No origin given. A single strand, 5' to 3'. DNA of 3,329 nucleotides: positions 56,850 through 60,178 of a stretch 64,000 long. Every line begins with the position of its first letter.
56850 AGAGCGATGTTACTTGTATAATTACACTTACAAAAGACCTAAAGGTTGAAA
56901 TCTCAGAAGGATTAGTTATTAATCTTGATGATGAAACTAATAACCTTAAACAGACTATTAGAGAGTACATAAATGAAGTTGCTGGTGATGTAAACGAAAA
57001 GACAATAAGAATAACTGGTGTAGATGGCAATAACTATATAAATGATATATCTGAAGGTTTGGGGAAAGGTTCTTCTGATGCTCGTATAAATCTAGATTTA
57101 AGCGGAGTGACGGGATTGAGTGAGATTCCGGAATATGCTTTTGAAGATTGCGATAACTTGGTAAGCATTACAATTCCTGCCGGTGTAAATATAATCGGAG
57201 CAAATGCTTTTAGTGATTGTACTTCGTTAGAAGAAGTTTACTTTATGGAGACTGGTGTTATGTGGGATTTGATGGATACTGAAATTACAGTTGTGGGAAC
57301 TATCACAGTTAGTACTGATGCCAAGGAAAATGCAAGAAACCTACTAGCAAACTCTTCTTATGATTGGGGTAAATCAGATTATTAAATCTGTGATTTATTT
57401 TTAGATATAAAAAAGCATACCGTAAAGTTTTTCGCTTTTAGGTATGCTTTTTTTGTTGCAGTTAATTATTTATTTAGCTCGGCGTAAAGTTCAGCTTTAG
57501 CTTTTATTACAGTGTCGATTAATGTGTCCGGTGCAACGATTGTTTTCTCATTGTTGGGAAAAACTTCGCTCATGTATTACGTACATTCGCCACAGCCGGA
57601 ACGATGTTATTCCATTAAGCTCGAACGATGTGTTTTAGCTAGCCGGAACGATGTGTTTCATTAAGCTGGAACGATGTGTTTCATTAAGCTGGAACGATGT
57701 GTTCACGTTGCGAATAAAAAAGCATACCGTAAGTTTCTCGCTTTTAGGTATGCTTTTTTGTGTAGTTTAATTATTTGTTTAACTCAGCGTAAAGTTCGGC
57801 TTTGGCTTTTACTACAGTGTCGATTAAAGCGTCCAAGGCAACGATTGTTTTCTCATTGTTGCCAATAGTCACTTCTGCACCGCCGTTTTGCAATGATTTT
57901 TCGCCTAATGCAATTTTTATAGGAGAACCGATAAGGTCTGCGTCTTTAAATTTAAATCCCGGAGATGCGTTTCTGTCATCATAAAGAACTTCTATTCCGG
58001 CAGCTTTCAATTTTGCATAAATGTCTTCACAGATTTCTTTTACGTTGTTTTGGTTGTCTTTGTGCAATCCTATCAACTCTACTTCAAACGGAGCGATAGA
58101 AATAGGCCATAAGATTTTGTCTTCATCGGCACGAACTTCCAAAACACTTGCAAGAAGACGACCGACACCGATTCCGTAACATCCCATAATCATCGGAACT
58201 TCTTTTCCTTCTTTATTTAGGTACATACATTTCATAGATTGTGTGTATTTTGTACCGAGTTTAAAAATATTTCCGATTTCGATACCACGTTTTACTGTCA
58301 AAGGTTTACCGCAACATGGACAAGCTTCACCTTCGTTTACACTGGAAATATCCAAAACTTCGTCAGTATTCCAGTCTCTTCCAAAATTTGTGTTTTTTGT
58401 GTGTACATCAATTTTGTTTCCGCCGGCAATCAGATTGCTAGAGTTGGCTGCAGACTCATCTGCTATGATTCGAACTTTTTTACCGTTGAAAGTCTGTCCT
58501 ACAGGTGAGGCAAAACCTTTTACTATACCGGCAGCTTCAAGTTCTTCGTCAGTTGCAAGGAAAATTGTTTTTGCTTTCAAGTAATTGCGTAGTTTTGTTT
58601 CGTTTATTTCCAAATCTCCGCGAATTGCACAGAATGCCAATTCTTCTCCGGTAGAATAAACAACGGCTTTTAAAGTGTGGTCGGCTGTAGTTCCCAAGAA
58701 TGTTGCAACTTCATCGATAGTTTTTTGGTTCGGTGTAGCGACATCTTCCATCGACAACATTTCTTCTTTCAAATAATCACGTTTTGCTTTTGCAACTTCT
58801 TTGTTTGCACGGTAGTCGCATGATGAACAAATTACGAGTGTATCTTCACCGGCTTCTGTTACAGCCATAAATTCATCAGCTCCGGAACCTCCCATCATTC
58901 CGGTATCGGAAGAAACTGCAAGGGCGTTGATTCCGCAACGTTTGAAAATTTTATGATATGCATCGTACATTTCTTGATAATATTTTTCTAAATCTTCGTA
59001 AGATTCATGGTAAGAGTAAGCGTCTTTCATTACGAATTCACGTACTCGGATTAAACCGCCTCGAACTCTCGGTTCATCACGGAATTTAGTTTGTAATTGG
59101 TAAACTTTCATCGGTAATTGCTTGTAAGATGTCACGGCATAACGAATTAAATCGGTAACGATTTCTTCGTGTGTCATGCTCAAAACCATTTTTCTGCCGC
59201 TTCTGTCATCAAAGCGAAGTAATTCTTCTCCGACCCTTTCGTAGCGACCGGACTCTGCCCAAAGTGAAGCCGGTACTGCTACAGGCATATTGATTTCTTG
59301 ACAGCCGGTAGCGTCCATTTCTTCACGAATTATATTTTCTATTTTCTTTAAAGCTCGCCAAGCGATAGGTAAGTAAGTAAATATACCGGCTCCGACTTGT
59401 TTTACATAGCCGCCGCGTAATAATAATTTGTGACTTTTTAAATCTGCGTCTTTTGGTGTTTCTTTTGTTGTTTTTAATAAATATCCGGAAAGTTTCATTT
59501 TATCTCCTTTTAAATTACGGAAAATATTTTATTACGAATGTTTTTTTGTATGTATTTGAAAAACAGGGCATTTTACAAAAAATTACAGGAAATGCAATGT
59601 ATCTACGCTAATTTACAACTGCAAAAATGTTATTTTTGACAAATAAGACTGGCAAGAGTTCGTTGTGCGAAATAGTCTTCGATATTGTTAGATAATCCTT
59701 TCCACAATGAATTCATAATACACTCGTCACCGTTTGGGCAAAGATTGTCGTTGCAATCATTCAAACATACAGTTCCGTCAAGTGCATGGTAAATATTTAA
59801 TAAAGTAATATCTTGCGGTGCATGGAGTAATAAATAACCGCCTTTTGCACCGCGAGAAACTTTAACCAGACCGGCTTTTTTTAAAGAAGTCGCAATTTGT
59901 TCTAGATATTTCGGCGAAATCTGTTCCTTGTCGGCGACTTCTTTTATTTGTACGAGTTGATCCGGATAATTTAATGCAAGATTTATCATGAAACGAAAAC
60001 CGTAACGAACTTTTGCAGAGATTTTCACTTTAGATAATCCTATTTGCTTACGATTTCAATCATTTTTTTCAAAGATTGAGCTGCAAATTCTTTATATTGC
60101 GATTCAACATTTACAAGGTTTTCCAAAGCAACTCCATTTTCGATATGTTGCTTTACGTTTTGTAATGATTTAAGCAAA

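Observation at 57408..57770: Duplicated proS 3' end and terminator flanking a 23-bp x 5 tandem repeat, a recombination scar or minisatellite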

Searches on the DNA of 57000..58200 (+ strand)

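Call 10: search_rna_families(source=window, start=57000, end=58200, threshold=evalue, max_evalue=1)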
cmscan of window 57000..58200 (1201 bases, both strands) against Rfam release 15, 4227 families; matches with E-value up to 1: 3.
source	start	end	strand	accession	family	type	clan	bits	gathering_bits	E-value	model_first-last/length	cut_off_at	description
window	57377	57457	+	RF02064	STnc370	Gene; sRNA;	-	26.9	54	0.46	1-71/71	no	Enterobacterial sRNA STnc370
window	57411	57456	+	RF02847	Ref64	Gene; sRNA;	-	23.2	44.3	0.11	1-69/69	no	Enterococcus sRNA 64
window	57920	57986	-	RF01642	ceN54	Gene; snRNA; snoRNA; CD-box;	-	19.2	60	0.31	1-68/68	no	Caenorhabditis snoRNA ceN54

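Call 52: search_dna_similar(query=window:57400-57780:+, collection=plasmids, mode=distant, max_evalue=0.01)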
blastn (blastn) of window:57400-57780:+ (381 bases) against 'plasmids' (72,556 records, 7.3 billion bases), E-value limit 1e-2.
No match.

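Call 53: search_dna_similar(query=window:57400-57780:+, collection=phages, mode=distant, max_evalue=0.01)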
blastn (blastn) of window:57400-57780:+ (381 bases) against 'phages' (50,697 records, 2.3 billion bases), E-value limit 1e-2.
No match.
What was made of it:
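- On Integrative element scar / CIME: No plasmid or phage match (calls 52, 53).
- Tried and rejected: blastn of the whole feature found nothing in plasmids or phages (calls 52, 53).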

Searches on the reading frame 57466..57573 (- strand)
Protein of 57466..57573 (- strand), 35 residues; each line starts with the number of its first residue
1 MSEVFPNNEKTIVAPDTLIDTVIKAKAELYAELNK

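Call 12: find_encoding_contigs(protein=window:57466-57573:-, flank=6000, max_places=10)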
Protein window:57466-57573:- (35 aa): no gene with exactly this product is on record in the collection.
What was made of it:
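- Tried and rejected: An exact look-up found no called gene (call 12).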

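Call 44: search_protein_families(library=pfam, proteins=[window:57466-57573:-], max_evalue=0.01)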
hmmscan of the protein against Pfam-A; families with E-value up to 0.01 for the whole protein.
window:57466-57573:- (35 aa): 0 families

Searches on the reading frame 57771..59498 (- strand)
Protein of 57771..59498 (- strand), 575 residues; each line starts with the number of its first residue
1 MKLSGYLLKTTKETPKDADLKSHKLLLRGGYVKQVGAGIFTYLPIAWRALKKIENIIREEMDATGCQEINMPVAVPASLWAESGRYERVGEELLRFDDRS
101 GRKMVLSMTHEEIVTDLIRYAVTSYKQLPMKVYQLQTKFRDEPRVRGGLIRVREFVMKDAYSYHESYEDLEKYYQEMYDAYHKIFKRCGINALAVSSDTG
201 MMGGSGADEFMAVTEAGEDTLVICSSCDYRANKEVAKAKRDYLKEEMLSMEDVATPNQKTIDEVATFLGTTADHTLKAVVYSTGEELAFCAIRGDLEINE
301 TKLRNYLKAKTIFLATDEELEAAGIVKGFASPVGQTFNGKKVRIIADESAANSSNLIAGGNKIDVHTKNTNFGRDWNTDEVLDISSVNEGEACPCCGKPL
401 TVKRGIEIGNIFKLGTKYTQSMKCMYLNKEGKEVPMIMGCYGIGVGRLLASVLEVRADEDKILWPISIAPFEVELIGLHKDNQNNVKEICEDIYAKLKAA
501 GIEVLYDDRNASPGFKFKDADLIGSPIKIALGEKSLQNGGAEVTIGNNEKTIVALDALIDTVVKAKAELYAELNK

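Call 11: find_encoding_contigs(protein=window:57771-59498:-, flank=6000, max_places=10)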
Protein window:57771-59498:- (575 aa): 1 contig read that carries it; 1 place shown.
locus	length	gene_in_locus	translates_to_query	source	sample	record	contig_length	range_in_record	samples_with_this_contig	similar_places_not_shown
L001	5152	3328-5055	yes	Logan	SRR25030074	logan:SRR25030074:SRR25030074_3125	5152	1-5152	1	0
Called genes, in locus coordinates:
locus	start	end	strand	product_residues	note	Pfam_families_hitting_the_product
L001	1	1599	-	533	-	?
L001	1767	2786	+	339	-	PF02445:NadA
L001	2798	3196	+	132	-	PF02082:Rrf2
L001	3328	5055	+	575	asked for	PF00587:tRNA-synt_2b, PF04073:tRNA_edit, PF03129:HGTP_anticodon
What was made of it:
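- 57771..59498 (-): proS, a bacterial-type prolyl-tRNA synthetase of 575 aa. Its last 91 nt belong to the proximal repeat copy. Pfam tRNA-synt_2b, tRNA_edit and HGTP_anticodon on the identical protein (call 11).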

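Call 13: find_related_loci(query=window:57771-59498:-, collection=genome_contigs, flank=6000)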
Query window:57771-59498:- (575 aa) in genome_contigs; peptide patterns used: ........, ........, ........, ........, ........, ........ (x = any residue, [..] = any of these).
57 stretches matched a pattern; 6 encode a relative of the query (tblastn E <= 1e-3); 4 distinct loci.
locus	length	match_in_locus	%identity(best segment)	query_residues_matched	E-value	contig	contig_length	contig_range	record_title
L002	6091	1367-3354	97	1-575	0e+0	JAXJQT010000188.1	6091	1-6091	MAG: Spirochaetota bacterium isolate DOME_MAG_2687 2687_C0211_k141_151680, whole genome shotgun sequence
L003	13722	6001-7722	95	1-574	0e+0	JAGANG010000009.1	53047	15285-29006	MAG: Spirochaetales bacterium isolate RGIG8597 Water_deer_Cecum.Co__c263410, whole genome shotgun sequence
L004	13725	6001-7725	92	1-575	0e+0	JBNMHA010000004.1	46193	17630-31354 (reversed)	MAG: Spirochaetales bacterium isolate CM_BacRGI584.134 k141_294719_length_46193_cov_15.0000, whole genome shotgun sequen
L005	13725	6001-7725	89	1-575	0e+0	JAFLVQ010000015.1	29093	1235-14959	MAG: Spirochaetales bacterium isolate HAN109 Seq15, whole genome shotgun sequence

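Call 22: find_homologous_proteins(query=window:57771-59498:-, max_evalue=1e-100)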
Query window:57771-59498:- (575 aa): 7975 proteins with E <= 1e-100 among 8000 candidates; the best 120 are listed.
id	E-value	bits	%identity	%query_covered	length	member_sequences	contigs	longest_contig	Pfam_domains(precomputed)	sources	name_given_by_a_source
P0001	0.0e+0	1282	99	100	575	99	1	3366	PF03129.26,PF00587.31,PF04073.21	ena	-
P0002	0.0e+0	1239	95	100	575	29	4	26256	PF03129.26,PF00587.31,PF04073.21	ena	-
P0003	0.0e+0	1198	91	100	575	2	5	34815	PF03129.26,PF00587.31,PF04073.21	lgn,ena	-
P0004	0.0e+0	1023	78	100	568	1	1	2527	PF03129.26,PF00587.31,PF04073.21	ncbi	-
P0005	5.2e-284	961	74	100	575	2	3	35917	PF03129.26,PF00587.31,PF04073.21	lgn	-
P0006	1.2e-281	953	73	100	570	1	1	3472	PF03129.26,PF00587.31,PF04073.21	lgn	-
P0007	3.2e-270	916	71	100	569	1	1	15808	PF03129.26,PF00587.31,PF04073.21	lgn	-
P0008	6.4e-269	911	70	100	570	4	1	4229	PF03129.26,PF00587.31,PF04073.21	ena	-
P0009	3.2e-262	889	68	100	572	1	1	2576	PF03129.26,PF00587.31,PF04073.21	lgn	-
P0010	7.8e-255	865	67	100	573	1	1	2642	PF03129.26,PF00587.31,PF04073.21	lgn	-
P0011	4.7e-252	856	65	100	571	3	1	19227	PF03129.26,PF00587.31,PF04073.21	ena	-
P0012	2.9e-251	853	66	100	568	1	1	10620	PF03129.26,PF00587.31,PF04073.21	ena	-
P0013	2.1e-248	844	64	100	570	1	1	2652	PF03129.26,PF00587.31,PF04073.21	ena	-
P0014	1.7e-247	841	64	100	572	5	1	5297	PF03129.26,PF00587.31,PF04073.21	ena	-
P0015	1.8e-247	841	66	98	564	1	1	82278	PF03129.26,PF00587.31,PF04073.21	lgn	-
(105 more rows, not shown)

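Call 23: list_cluster_members(proteins=[P0001, P0002])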
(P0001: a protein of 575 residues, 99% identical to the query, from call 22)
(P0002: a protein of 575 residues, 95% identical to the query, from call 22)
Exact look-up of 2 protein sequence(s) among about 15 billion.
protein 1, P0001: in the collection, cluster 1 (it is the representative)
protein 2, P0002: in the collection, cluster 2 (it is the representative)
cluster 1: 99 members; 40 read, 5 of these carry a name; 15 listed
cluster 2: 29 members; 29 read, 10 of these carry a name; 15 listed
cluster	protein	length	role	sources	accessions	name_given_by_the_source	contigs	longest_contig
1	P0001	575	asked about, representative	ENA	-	-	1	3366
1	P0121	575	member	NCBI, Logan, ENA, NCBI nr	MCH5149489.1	MAG: proline--tRNA ligase [Spirochaetales bacterium] | proline--tRNA ligase [Spirochaetales bacterium]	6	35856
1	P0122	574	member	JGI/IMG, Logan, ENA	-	prolyl-tRNA synthetase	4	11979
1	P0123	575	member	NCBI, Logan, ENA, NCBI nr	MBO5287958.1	MAG: proline--tRNA ligase [Spirochaetales bacterium] | proline--tRNA ligase [Spirochaetales bacterium]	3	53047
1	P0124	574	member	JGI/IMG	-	prolyl-tRNA synthetase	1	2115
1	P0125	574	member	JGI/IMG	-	prolyl-tRNA synthetase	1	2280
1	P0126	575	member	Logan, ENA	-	-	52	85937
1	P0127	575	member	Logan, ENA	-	-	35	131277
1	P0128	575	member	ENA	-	-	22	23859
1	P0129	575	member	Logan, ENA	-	-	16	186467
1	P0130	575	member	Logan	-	-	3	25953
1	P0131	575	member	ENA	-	-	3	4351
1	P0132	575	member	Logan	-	-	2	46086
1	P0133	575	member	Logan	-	-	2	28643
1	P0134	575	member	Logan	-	-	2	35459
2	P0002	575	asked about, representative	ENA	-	-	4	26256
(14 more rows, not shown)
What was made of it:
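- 57771..59498 (-): 99% identical to P0001 and in a cluster named proline--tRNA ligase (calls 22, 23).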

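Call 25: find_encoding_contigs(protein=P0128, flank=8000, max_places=10)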
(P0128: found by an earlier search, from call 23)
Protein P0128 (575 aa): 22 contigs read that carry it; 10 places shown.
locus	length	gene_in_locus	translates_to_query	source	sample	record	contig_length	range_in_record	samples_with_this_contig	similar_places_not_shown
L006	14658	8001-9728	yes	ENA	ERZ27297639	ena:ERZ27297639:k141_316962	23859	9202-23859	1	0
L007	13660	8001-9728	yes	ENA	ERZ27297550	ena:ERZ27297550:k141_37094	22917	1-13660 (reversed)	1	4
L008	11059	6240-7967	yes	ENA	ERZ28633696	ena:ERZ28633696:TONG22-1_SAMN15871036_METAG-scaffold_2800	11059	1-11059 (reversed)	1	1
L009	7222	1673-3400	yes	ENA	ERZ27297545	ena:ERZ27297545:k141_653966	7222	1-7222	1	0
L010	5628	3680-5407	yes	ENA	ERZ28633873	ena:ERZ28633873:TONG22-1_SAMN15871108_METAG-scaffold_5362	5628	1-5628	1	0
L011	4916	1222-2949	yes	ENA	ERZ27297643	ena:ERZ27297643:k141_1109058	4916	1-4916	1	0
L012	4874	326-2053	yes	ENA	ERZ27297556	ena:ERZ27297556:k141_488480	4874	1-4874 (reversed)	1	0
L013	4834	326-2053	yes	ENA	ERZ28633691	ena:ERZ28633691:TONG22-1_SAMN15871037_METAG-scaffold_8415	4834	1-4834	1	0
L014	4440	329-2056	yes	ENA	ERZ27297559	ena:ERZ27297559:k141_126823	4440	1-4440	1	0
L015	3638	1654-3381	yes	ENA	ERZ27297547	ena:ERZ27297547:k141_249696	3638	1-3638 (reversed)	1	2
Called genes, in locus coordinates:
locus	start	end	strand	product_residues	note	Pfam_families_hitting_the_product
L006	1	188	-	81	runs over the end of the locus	PF12844:HTH_19, PF01381:HTH_3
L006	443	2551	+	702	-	PF00672:HAMP, PF07228:SpoIIE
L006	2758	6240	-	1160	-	PF13895:Ig_2 (faint)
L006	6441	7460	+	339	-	PF02445:NadA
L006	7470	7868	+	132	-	PF02082:Rrf2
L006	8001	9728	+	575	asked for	PF00587:tRNA-synt_2b, PF04073:tRNA_edit, PF03129:HGTP_anticodon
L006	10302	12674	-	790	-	-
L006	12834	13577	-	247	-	PF01553:Acyltransferase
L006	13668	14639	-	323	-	PF00160:Pro_isomerase, PF00254:FKBP_C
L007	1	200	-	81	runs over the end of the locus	PF12844:HTH_19, PF01381:HTH_3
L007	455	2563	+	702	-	PF00672:HAMP, PF07228:SpoIIE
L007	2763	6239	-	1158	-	PF13895:Ig_2 (faint), PF27500:TdpA_C (weak)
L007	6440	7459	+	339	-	PF02445:NadA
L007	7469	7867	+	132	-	PF02082:Rrf2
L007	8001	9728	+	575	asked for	PF00587:tRNA-synt_2b, PF04073:tRNA_edit, PF03129:HGTP_anticodon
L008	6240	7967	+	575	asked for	PF00587:tRNA-synt_2b, PF04073:tRNA_edit, PF03129:HGTP_anticodon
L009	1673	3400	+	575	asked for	PF00587:tRNA-synt_2b, PF04073:tRNA_edit, PF03129:HGTP_anticodon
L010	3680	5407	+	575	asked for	PF00587:tRNA-synt_2b, PF04073:tRNA_edit, PF03129:HGTP_anticodon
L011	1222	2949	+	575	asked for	PF00587:tRNA-synt_2b, PF04073:tRNA_edit, PF03129:HGTP_anticodon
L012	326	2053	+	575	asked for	PF00587:tRNA-synt_2b, PF04073:tRNA_edit, PF03129:HGTP_anticodon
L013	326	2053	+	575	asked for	PF00587:tRNA-synt_2b, PF04073:tRNA_edit, PF03129:HGTP_anticodon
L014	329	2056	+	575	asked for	PF00587:tRNA-synt_2b, PF04073:tRNA_edit, PF03129:HGTP_anticodon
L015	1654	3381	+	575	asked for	PF00587:tRNA-synt_2b, PF04073:tRNA_edit, PF03129:HGTP_anticodon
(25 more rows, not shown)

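Call 26: find_encoding_contigs(protein=P0127, flank=8000, max_places=10)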
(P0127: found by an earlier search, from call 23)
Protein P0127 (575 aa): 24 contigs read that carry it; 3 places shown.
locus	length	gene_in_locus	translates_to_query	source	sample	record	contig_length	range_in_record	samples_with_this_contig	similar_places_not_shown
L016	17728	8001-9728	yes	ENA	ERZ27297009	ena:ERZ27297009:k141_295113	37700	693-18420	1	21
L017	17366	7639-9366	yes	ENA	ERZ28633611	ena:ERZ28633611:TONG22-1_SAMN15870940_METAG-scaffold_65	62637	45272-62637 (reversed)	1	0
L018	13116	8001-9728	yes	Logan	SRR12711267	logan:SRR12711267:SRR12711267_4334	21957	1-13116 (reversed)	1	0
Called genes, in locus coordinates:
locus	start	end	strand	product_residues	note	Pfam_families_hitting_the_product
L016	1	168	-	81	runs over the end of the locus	PF12844:HTH_19, PF01381:HTH_3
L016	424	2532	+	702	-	PF00672:HAMP, PF07228:SpoIIE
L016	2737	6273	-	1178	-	PF13895:Ig_2 (faint), PF27500:TdpA_C (weak)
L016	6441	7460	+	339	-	PF02445:NadA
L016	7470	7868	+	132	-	PF02082:Rrf2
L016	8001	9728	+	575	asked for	PF00587:tRNA-synt_2b, PF04073:tRNA_edit, PF03129:HGTP_anticodon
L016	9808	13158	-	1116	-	PF09479:Flg_new, PF13306:LRR_5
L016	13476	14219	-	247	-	PF01553:Acyltransferase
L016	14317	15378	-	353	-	PF00160:Pro_isomerase, PF00254:FKBP_C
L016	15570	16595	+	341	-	PF13616:Rotamase_3 (weak), PF00639:Rotamase (faint)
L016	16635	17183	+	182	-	PF01965:DJ-1_PfpI, PF07685:GATase_3 (weak)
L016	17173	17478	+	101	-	PF02617:ClpS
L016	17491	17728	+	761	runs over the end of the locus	PF02861:Clp_N, PF13191:AAA_16 (weak), PF00004:AAA, PF17871:AAA_lid_9, PF00004:AAA, PF07724:AAA_2, PF07728:AAA_5, PF10431:ClpB_D2-small, +6 more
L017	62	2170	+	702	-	PF00672:HAMP, PF07228:SpoIIE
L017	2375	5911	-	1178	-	PF13895:Ig_2 (faint), PF27500:TdpA_C (weak)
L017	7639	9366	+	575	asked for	PF00587:tRNA-synt_2b, PF04073:tRNA_edit, PF03129:HGTP_anticodon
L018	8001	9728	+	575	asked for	PF00587:tRNA-synt_2b, PF04073:tRNA_edit, PF03129:HGTP_anticodon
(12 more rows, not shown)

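Call 32: find_encoding_contigs(protein=P0122, flank=8000, max_places=10)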
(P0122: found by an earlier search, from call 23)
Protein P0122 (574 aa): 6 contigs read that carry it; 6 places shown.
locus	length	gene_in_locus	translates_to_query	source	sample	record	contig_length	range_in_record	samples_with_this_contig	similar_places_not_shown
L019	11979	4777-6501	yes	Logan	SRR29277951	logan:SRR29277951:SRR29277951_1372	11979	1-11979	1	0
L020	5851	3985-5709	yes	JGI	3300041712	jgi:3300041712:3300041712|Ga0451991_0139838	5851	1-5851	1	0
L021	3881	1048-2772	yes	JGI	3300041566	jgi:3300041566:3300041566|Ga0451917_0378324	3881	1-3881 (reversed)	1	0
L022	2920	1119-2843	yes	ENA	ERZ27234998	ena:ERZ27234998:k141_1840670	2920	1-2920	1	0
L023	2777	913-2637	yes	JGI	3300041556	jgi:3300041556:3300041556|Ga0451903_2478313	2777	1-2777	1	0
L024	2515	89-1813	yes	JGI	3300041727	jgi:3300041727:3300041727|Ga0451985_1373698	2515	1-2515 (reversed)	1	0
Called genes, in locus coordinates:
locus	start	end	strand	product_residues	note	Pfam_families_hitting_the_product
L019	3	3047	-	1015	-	?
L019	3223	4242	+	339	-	PF02445:NadA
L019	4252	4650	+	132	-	PF02082:Rrf2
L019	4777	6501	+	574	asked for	PF00587:tRNA-synt_2b, PF04073:tRNA_edit, PF03129:HGTP_anticodon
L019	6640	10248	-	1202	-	PF09479:Flg_new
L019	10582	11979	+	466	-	?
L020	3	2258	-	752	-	?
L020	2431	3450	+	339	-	PF02445:NadA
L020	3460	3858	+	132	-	PF02082:Rrf2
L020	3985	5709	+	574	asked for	PF00587:tRNA-synt_2b, PF04073:tRNA_edit, PF03129:HGTP_anticodon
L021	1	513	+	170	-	?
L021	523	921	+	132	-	PF02082:Rrf2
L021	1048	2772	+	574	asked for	PF00587:tRNA-synt_2b, PF04073:tRNA_edit, PF03129:HGTP_anticodon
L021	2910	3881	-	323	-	?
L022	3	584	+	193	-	?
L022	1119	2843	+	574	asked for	PF00587:tRNA-synt_2b, PF04073:tRNA_edit, PF03129:HGTP_anticodon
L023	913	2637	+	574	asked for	PF00587:tRNA-synt_2b, PF04073:tRNA_edit, PF03129:HGTP_anticodon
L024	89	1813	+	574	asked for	PF00587:tRNA-synt_2b, PF04073:tRNA_edit, PF03129:HGTP_anticodon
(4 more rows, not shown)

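Call 33: find_encoding_contigs(protein=P0001, flank=8000, max_places=10)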
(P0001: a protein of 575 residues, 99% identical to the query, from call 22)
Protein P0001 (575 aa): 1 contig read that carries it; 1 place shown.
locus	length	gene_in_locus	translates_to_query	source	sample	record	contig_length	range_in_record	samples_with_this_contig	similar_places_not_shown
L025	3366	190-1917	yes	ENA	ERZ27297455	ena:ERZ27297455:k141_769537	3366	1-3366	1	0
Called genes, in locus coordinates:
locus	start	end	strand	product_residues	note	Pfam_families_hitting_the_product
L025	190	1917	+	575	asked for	PF00587:tRNA-synt_2b, PF04073:tRNA_edit, PF03129:HGTP_anticodon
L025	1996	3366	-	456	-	?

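Call 34: find_encoding_contigs(protein=P0131, flank=8000, max_places=10)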
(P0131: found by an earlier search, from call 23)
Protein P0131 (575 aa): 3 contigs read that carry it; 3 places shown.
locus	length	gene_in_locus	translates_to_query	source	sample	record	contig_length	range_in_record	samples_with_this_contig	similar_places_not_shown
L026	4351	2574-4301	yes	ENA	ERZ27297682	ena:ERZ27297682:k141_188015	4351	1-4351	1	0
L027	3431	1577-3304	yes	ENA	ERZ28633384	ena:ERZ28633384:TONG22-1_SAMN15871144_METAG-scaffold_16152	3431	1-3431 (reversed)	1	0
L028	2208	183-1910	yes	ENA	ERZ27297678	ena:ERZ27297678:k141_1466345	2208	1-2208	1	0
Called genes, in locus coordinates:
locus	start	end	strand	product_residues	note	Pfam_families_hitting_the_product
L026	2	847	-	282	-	?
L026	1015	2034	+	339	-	PF02445:NadA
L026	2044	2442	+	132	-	PF02082:Rrf2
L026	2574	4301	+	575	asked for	PF00587:tRNA-synt_2b, PF04073:tRNA_edit, PF03129:HGTP_anticodon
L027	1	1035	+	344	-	?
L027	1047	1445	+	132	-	PF02082:Rrf2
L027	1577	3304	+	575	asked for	PF00587:tRNA-synt_2b, PF04073:tRNA_edit, PF03129:HGTP_anticodon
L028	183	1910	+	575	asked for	PF00587:tRNA-synt_2b, PF04073:tRNA_edit, PF03129:HGTP_anticodon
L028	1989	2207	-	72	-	?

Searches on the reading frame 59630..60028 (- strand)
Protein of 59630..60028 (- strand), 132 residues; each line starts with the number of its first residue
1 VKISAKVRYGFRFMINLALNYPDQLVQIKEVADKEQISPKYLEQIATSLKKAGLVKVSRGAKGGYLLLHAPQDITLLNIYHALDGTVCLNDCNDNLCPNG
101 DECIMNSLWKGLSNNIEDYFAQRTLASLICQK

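Call 44: search_protein_families(library=pfam, proteins=[window:59630-60028:-], max_evalue=0.01)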
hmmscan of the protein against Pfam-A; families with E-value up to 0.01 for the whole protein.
window:59630-60028:- (132 aa): 2 families
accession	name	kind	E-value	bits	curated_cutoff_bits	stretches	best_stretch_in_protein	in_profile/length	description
PF02082.26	Rrf2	-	3.6e-37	127.9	30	1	3-130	1-131/132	Iron-dependent Transcriptional regulator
PF03444.21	HrcA_DNA-bdg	-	0.0014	18.7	21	1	15-66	14-64/79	Winged helix-turn-helix transcription repressor, HrcA DNA-binding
